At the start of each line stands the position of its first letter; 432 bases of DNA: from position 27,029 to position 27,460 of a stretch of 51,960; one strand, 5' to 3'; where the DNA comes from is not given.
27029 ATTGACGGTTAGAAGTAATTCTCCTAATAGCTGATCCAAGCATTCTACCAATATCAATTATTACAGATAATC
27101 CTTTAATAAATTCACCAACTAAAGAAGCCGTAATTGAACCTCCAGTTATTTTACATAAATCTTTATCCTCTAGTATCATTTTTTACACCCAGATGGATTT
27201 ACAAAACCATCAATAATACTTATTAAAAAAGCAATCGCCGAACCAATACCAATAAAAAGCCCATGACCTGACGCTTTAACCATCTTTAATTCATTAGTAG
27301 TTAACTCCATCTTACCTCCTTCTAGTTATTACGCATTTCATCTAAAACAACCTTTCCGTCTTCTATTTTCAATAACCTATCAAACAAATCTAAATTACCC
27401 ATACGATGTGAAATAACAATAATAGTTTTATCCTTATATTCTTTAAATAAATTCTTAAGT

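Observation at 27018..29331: Two-peptide double-glycine bacteriocin-like module plus PCAT wedged between rsmD and rpsU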

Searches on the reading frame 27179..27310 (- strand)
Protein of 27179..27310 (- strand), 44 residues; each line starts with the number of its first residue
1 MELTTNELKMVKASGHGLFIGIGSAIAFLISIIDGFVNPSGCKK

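Call 7: search_protein_families(library=pfam, proteins=[window:27179-27310:-], max_evalue=1)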
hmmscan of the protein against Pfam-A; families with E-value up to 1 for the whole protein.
seq(44 aa): 0 families

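Call 8: search_protein_families(library=ncbifam, proteins=[window:27179-27310:-], max_evalue=1)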
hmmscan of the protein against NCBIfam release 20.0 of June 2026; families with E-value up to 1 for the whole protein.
seq(44 aa): 1 family
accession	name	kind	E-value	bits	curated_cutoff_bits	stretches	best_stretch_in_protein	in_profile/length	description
NF053845.1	CoaP_CTERM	equivalog_domain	0.042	13.5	35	1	13-25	6-18/35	choice-of-anchor protein CoaP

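Call 10: find_encoding_contigs(protein=window:27179-27310:-, flank=6000, max_places=10)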
Protein seq(44 aa) (44 aa): 22 contigs read that carry it; 10 places shown.
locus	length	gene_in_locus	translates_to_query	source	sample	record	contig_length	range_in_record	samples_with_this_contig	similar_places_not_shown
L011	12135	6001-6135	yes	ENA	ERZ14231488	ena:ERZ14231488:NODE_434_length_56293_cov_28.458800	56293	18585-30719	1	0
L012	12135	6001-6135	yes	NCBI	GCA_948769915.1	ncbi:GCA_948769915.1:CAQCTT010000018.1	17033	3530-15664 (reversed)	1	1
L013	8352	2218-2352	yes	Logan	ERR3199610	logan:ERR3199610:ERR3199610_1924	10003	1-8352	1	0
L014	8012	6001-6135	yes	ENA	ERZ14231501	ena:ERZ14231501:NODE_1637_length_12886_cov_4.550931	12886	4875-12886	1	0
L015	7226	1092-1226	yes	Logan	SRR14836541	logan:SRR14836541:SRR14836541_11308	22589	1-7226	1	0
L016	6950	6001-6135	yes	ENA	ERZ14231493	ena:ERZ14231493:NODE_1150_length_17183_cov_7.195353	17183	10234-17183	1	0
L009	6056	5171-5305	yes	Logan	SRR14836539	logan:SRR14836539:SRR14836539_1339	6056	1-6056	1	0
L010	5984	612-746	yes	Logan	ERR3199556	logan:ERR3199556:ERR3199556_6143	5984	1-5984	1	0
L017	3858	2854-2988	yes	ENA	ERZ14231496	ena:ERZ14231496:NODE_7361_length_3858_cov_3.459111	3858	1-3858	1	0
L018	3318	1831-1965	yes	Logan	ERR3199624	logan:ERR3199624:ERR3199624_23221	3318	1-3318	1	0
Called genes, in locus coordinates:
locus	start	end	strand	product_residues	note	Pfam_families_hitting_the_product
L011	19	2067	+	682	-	PF27449:LtaS_N, PF00884:Sulfatase, PF01663:Phosphodiest (faint)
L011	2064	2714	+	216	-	-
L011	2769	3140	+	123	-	PF14071:YlbD_coat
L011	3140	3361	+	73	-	PF14003:YlbE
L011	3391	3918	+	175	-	PF03602:Cons_hypoth95, PF02005:TRM (weak), PF05175:MTS, PF06325:PrmA (weak), PF02086:MethyltransfD12 (weak), PF02475:TRM5-TYW2_MTfase, PF13847:Methyltransf_31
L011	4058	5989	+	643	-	PF03412:Peptidase_C39, PF00664:ABC_membrane, PF00005:ABC_tran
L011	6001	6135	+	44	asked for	-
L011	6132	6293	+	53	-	-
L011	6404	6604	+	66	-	PF01165:Ribosomal_S21 (weak)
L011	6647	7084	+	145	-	PF09424:YqeY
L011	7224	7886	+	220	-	-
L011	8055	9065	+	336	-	PF00318:Ribosomal_S2, PF07498:Rho_N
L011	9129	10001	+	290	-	PF25025:EF-Ts_N (weak), PF00889:EF_TS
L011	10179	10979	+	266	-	PF01148:CTP_transf_1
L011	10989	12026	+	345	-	PF02163:Peptidase_M50, PF00595:PDZ (weak), PF13180:PDZ_2, PF17820:PDZ_6 (weak)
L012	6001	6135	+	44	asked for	-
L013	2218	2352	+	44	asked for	-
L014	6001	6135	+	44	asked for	-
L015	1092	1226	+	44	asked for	-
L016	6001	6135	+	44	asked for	-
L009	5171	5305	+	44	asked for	-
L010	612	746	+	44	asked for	-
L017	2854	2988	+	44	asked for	-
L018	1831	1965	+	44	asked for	-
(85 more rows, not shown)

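Call 36: find_homologous_proteins(query=A3, max_evalue=0.001)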
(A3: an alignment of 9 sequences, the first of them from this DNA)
Query A3 (9 sequences) (44 aa, profile of the alignment): 979 proteins with E <= 0.001 among 1265 candidates; the best 120 are listed.
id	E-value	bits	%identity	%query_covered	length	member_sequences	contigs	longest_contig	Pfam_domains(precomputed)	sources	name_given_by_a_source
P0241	3.9e-21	92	39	93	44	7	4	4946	-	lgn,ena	-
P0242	4.1e-21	92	53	34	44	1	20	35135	-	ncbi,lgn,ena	-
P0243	5.0e-21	92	47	98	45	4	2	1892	-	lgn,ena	-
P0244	5.9e-21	92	39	93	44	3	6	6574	-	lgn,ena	-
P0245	6.2e-21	92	48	95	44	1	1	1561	-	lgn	-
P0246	6.8e-21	92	41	93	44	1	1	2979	-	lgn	-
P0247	1.0e-20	91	44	98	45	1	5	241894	-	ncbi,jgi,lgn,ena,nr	ncbi:MAG: class IIb bacteriocin, lactobin A/cerein 7B family [Bacilli bacterium]|nr:class IIb bacter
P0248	1.0e-20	91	46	93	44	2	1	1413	-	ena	-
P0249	1.1e-20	91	44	93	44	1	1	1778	-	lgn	-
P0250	1.2e-20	91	45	95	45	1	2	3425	-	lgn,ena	-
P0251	2.3e-20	90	41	93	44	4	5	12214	-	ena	-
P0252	2.3e-20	90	44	93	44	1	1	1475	-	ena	-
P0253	2.9e-20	90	44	93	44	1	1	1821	-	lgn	-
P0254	3.2e-20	90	39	93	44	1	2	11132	-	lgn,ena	-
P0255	4.4e-20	89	55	95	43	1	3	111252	-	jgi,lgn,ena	jgi:lactobin A/cerein 7B family class IIb bacteriocin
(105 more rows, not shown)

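Call 56: search_solved_structures(query=A3, max_evalue=10)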
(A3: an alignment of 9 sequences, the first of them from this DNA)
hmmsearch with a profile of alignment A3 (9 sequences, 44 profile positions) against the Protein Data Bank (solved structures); distinct sequences matched with E-value up to 10: 3.
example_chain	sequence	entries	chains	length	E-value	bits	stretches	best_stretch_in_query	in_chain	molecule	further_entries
4gh5_A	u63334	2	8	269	0.19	14.9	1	6-26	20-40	Short-chain dehydrogenase/reductase SDR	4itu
5vps_A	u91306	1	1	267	1.1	12.6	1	7-38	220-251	Short-chain dehydrogenase/reductase SDR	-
2ekm_A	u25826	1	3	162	1.4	12.2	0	30-38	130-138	Hypothetical protein ST1511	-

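Call 75: predict_structure(alignment_id=A5)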
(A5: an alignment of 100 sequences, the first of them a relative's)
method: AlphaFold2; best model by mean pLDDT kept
length: 44 residues; sequences in the alignment: 100
mean_pLDDT: 80.8   pTM: 0.43
mean pLDDT of the five models: 80.8, 80.1, 76.8, 76.3, 75.9
residues with pLDDT >= 90: 14; 70-90: 20; 50-70: 10; < 50: 0
segments of 3 or more residues with pLDDT < 50: none
pLDDT, mean of each block of 10 residues (from residue 1): 75 79 96 81 60
secondary structure, 60 per line:
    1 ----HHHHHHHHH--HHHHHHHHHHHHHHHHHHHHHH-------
elements in order: H5-13 H16-37

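Call 92: search_protein_families(library=ncbifam, alignment_id=A5, max_evalue=0.01)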
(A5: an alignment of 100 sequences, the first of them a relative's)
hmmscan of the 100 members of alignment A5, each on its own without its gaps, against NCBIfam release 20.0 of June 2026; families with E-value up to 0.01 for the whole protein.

A. member 1, P0313 (44 aa): 0 families

B. families by the number of members that match (of 100 scanned): 11 families
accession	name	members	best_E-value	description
TIGR03949.1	bact_IIb_cerein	89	5.1e-08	class IIb bacteriocin, lactobin A/cerein 7B family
TIGR01847.1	bacteriocin_sig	36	0.00014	bacteriocin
NF038034.1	lactGbeta_entB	26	6.4e-05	lactococcin G-beta/enterocin 1071B family bacteriocin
NF047798.1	leader_Chryseo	8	0.00023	bacteriocin-like protein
NF033456.1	RiPP_CCRG-2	7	0.0003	CCRG-2 family RiPP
NF038035.1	lactGalph_entA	7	0.0005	lactococcin G-alpha/enterocin 1071A family bacteriocin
NF033215.1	BlpC_Streptocco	3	0.0029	quorum-sensing system pheromone BlpC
NF038392.1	div_DrpB_YedR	2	0.0032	cell division protein DrpB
NF045849.1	ICE_MMCAP2_0565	1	0.0014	Mbov_0395 family pilin-like conjugal transfer protein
NF051874.1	PVV_CTERM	1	0.005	PVV-CTERM domain-containing choice-of-anchor G protein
TIGR04149.1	GG_sam_targ_CFB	1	0.0071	TIGR04149 family rSAM-modified RiPP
